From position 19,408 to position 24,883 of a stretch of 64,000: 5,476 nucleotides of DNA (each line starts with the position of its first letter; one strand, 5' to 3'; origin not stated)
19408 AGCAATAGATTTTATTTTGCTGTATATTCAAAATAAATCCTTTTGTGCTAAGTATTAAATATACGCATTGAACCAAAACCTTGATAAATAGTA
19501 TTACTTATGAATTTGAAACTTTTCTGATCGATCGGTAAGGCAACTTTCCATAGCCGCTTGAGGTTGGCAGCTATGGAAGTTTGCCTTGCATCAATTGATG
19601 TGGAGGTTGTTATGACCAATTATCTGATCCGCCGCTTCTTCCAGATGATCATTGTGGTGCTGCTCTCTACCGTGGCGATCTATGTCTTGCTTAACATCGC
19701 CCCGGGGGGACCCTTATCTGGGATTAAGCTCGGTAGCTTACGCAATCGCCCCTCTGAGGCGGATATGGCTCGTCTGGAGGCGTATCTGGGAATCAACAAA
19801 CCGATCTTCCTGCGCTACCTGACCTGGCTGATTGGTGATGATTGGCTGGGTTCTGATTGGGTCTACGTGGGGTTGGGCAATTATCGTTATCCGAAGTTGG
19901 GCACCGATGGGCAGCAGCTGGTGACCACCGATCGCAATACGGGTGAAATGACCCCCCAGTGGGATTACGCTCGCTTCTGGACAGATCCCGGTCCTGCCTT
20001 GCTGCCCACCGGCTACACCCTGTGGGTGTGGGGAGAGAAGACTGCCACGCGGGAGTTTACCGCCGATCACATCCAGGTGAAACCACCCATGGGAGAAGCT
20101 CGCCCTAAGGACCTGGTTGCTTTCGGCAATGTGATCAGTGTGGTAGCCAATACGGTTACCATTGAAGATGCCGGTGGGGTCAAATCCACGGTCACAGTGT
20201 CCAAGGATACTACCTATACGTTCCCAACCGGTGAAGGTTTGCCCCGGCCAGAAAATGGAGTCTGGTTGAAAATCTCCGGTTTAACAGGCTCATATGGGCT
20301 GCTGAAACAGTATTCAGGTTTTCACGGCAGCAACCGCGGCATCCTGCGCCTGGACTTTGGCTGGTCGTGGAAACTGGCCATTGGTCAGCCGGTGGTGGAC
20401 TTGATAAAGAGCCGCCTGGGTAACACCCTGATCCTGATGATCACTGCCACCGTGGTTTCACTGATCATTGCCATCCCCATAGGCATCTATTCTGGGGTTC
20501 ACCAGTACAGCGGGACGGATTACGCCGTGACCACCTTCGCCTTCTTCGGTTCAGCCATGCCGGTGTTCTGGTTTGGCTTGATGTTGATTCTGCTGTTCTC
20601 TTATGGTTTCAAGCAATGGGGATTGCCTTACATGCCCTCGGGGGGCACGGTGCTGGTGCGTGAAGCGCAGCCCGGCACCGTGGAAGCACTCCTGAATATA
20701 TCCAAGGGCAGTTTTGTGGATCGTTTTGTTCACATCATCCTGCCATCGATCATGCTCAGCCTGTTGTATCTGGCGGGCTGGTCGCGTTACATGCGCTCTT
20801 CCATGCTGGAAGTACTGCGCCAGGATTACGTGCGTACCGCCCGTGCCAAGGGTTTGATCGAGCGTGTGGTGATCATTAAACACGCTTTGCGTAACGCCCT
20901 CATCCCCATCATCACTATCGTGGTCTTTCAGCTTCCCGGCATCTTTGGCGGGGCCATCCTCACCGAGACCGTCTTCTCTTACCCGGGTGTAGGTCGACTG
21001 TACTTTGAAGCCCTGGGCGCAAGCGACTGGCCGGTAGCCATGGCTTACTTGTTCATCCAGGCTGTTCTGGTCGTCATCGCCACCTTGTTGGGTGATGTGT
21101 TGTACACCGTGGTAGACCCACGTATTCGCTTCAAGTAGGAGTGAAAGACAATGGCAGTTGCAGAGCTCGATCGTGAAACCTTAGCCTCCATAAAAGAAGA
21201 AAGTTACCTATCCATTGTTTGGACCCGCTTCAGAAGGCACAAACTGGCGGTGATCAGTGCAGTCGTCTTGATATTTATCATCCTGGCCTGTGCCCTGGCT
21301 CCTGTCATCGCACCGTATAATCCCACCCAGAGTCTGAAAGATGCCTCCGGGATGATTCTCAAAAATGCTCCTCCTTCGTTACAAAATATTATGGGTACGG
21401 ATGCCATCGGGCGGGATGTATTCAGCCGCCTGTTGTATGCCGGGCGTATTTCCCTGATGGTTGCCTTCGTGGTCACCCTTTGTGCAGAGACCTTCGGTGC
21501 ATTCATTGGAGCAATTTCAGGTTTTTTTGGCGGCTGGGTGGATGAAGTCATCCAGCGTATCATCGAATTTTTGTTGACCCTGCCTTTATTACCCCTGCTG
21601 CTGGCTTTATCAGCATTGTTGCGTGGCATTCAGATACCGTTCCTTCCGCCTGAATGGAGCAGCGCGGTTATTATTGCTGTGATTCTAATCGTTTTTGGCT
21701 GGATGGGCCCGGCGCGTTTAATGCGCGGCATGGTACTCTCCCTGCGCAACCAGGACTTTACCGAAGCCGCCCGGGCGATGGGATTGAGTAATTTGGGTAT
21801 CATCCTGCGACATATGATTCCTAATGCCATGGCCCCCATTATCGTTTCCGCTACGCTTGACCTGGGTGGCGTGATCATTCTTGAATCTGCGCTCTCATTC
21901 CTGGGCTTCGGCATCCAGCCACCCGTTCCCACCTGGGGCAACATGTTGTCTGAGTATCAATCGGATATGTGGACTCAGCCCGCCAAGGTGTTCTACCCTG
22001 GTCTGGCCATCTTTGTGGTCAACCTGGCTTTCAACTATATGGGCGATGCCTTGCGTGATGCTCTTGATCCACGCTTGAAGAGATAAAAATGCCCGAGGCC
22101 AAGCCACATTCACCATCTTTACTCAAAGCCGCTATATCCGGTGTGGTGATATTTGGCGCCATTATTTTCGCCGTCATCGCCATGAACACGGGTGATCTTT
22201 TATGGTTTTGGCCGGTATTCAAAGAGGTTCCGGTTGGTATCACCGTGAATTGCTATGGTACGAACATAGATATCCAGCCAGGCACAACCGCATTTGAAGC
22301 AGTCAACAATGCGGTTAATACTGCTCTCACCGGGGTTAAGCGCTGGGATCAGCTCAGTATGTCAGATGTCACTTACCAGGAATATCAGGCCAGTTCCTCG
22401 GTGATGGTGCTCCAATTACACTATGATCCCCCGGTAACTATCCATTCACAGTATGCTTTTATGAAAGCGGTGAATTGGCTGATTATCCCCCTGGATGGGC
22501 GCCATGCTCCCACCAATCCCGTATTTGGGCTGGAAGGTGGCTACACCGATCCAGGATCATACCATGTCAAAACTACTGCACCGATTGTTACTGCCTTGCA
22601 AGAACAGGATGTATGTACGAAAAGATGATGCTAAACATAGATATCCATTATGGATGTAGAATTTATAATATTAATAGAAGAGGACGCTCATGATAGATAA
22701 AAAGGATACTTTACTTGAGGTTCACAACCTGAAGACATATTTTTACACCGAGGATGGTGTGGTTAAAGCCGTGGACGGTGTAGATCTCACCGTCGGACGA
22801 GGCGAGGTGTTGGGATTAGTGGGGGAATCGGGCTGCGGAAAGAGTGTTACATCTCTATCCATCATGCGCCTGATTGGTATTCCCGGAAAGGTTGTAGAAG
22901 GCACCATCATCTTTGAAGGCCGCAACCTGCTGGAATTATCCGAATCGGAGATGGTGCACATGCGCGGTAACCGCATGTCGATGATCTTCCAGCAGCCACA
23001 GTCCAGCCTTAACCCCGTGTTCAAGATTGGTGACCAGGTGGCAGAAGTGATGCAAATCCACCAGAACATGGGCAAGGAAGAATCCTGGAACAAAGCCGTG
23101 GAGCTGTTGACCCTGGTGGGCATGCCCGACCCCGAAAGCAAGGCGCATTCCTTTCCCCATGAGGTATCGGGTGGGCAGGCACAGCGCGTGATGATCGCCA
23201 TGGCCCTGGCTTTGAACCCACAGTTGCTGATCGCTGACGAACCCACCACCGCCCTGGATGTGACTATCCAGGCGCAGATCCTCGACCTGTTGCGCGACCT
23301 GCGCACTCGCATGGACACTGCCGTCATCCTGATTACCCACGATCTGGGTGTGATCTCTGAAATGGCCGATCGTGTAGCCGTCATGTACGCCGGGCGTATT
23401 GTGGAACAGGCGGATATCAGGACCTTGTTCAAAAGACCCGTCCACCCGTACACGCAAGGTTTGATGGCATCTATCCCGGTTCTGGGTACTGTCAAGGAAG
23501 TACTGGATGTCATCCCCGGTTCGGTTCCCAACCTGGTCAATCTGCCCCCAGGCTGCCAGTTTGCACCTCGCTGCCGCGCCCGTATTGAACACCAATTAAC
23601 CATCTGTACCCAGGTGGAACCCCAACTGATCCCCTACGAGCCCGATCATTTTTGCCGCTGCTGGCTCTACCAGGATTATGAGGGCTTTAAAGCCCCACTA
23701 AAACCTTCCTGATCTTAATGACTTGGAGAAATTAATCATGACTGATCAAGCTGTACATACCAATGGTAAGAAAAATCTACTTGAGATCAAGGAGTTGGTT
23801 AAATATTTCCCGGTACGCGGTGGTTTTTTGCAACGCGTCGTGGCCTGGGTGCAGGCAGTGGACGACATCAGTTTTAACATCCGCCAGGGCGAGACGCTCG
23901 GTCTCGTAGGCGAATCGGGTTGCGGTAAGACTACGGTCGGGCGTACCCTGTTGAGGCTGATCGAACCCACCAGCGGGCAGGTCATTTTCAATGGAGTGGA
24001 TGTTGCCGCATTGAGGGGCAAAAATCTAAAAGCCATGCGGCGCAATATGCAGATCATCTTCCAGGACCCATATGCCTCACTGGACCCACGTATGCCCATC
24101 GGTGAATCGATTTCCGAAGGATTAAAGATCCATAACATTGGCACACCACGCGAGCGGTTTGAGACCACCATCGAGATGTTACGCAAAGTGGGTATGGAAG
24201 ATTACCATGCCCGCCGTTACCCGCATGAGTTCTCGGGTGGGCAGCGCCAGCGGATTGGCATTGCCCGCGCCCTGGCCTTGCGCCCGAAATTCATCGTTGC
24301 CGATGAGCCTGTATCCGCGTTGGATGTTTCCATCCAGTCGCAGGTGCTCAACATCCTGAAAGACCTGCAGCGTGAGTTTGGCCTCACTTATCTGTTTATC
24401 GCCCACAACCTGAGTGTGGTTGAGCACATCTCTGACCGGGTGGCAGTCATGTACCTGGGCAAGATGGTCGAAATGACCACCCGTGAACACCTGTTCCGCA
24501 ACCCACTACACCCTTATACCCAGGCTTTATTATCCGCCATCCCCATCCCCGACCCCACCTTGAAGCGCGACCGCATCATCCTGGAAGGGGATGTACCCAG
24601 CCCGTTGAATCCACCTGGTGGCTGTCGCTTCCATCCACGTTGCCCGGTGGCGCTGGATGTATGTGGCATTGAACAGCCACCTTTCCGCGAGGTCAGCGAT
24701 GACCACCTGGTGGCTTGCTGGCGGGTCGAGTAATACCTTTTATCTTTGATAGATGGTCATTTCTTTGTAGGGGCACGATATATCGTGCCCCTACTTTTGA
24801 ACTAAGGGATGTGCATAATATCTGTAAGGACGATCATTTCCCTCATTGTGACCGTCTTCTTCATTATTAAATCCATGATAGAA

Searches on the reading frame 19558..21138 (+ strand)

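Call 65: search_protein_families(library=pfam, proteins=[window:19558-21138:+], max_evalue=0.00001)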
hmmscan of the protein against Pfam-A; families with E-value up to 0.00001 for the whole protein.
window:19558-21138:+ (526 aa): 1 family
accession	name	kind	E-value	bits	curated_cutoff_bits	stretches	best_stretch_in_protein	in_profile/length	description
PF00528.27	BPD_transp_1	-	2.4e-39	135.4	26.4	1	305-524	1-183/184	Binding-protein-dependent transport system inner membrane component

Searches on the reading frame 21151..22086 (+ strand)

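Call 65: search_protein_families(library=pfam, proteins=[window:21151-22086:+], max_evalue=0.00001)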
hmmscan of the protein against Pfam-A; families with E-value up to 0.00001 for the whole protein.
window:21151-22086:+ (311 aa): 2 families
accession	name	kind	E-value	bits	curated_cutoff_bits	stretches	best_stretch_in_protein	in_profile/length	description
PF00528.27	BPD_transp_1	-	1e-33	117.1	26.4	1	116-310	1-183/184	Binding-protein-dependent transport system inner membrane component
PF12911.12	OppC_N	-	5.5e-17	61.8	23.9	1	18-75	1-53/53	N-terminal TM domain of oligopeptide transport permease C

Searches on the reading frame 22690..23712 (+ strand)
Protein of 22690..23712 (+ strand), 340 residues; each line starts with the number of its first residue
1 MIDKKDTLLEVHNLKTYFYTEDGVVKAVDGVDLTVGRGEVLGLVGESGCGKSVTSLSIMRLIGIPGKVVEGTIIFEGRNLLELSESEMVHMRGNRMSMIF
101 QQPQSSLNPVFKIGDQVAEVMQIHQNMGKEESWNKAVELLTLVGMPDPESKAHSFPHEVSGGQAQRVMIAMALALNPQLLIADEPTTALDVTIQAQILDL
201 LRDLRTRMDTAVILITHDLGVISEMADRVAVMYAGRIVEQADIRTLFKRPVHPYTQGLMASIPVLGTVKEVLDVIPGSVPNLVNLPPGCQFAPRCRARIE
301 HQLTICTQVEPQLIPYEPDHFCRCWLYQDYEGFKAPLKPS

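Call 65: search_protein_families(library=pfam, proteins=[window:22690-23712:+], max_evalue=0.00001)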
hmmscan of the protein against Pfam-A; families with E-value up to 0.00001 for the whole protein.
window:22690-23712:+ (340 aa): 2 families
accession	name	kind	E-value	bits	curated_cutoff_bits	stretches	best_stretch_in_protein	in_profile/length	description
PF00005.33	ABC_tran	-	2.2e-26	93.5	25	1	29-187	2-137/137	ABC transporter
PF08352.17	oligo_HPY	-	6.2e-19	68.6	27.1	1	238-299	1-62/65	Oligopeptide/dipeptide transporter, C-terminal region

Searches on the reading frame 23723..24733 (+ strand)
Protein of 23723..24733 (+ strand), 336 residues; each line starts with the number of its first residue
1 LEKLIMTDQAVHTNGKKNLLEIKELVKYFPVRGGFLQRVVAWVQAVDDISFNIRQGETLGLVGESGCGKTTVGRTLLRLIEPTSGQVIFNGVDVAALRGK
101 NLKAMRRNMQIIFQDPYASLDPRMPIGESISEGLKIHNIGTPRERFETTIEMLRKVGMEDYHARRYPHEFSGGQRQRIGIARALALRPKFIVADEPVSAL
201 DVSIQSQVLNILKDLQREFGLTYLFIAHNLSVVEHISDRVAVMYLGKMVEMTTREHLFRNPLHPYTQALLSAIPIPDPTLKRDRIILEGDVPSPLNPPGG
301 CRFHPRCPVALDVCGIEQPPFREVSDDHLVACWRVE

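Call 65: search_protein_families(library=pfam, proteins=[window:23723-24733:+], max_evalue=0.00001)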
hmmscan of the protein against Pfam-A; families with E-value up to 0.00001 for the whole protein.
window:23723-24733:+ (336 aa): 2 families
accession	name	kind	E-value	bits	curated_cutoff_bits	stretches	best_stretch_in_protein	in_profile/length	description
PF00005.33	ABC_tran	-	1.8e-33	116.5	25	1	47-197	2-136/137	ABC transporter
PF08352.17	oligo_HPY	-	1.1e-20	74.2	27.1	1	249-314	1-65/65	Oligopeptide/dipeptide transporter, C-terminal region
